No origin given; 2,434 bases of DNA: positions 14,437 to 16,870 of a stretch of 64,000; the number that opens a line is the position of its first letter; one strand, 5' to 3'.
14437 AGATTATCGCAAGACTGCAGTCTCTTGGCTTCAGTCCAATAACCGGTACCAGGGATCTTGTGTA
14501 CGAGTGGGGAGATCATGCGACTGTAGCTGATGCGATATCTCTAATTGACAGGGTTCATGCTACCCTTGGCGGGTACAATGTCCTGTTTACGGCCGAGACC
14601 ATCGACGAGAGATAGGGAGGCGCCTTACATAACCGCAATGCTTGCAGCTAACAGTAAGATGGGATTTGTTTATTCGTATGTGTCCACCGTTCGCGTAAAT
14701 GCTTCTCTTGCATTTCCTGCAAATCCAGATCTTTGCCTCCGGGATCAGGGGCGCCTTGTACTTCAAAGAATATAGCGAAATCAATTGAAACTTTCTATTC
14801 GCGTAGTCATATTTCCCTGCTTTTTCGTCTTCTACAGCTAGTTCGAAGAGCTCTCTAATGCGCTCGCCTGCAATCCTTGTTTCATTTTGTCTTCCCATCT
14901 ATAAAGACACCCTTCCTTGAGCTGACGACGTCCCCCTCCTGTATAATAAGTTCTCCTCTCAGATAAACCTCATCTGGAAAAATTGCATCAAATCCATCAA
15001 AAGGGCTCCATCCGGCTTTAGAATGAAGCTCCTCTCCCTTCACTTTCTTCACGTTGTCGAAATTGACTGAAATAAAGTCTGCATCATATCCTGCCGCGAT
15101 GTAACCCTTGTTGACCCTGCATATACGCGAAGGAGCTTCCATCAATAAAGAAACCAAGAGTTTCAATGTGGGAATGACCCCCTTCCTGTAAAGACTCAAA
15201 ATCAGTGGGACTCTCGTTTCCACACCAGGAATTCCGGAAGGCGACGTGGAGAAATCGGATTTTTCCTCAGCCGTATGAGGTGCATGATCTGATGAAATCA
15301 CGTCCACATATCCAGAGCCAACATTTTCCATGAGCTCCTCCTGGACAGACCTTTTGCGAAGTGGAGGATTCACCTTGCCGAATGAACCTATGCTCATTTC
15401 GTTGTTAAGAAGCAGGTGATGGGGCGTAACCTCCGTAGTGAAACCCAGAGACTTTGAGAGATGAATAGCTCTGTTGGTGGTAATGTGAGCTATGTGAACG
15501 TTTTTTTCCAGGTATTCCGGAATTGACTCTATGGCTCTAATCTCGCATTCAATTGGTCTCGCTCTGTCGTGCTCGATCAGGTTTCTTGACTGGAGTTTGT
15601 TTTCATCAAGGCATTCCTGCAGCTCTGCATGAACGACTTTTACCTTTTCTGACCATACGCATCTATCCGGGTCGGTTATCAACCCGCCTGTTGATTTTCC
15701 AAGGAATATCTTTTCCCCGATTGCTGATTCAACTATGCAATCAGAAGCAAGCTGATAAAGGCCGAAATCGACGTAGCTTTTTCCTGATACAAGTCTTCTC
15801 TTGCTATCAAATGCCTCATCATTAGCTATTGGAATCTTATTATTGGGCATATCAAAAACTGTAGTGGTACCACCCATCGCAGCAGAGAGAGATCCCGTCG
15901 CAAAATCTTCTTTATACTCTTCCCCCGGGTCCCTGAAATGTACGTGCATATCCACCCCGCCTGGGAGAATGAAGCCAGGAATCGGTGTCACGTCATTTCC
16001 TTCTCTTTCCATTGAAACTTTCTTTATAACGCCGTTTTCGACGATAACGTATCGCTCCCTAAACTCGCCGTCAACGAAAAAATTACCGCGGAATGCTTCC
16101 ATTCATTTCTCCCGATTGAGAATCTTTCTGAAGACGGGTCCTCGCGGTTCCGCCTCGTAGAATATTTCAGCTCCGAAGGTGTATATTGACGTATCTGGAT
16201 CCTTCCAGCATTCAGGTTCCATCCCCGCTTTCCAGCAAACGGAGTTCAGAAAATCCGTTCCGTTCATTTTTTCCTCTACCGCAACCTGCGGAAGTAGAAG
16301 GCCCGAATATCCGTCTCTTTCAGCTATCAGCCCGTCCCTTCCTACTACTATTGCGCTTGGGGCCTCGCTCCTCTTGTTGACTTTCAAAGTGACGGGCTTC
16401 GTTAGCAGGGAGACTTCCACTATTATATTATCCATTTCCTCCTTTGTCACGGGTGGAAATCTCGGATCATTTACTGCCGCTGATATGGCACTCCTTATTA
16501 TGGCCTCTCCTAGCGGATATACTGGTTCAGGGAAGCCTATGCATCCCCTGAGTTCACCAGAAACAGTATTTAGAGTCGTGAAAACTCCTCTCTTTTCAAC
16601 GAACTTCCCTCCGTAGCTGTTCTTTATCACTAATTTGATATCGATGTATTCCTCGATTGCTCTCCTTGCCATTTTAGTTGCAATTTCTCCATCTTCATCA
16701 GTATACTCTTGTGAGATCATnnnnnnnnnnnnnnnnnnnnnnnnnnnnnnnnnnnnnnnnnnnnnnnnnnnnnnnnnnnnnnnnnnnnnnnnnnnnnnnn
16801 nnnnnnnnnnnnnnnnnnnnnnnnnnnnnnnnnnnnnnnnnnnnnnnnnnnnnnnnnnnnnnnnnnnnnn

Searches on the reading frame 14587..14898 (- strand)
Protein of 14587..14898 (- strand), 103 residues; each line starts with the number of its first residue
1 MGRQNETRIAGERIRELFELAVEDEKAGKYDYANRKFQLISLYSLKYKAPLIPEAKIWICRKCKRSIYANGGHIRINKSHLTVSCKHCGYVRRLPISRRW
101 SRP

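Call 66: search_protein_families(library=pfam, proteins=[window:14587-14898:-], max_evalue=0.0001)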
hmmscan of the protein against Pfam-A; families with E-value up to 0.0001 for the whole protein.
window:14587-14898:- (103 aa): 1 family
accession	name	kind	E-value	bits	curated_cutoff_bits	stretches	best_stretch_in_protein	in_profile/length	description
PF04032.22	Rpr2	-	9.4e-05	23.1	29.3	0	13-89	1-90/90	RNAse P Rpr2/Rpp21/SNM1 subunit domain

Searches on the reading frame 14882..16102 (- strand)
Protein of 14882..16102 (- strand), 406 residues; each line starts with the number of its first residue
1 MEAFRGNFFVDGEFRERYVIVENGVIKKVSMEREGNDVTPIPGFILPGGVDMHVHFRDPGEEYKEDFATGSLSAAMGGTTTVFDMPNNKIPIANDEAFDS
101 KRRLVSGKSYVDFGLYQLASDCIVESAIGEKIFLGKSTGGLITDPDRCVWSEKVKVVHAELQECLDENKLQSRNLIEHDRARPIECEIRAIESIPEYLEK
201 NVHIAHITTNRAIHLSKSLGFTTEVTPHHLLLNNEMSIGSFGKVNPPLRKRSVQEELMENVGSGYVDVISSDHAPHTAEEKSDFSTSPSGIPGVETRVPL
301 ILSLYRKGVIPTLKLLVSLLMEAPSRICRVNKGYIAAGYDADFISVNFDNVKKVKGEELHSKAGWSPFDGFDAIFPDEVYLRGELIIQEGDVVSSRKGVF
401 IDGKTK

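Call 66: search_protein_families(library=pfam, proteins=[window:14882-16102:-], max_evalue=0.0001)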
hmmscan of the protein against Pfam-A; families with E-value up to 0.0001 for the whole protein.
window:14882-16102:- (406 aa): 1 family
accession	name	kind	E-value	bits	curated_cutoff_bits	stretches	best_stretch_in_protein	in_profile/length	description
PF01979.26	Amidohydro_1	-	8.4e-15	55.3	25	1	44-350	1-322/345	Amidohydrolase family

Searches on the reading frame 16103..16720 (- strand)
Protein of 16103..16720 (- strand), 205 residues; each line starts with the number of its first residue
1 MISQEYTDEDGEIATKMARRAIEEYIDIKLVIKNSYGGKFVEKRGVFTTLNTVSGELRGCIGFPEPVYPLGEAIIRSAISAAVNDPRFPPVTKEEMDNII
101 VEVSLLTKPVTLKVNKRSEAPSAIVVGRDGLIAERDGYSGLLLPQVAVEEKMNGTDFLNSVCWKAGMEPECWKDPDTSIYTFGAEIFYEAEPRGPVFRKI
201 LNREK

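Call 66: search_protein_families(library=pfam, proteins=[window:16103-16720:-], max_evalue=0.0001)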
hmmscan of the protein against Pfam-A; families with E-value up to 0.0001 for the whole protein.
window:16103-16720:- (205 aa): 1 family
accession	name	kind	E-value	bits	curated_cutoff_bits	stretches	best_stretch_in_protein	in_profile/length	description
PF01871.22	AMMECR1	-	2.6e-51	173.9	25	1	16-187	2-168/168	AMMECR1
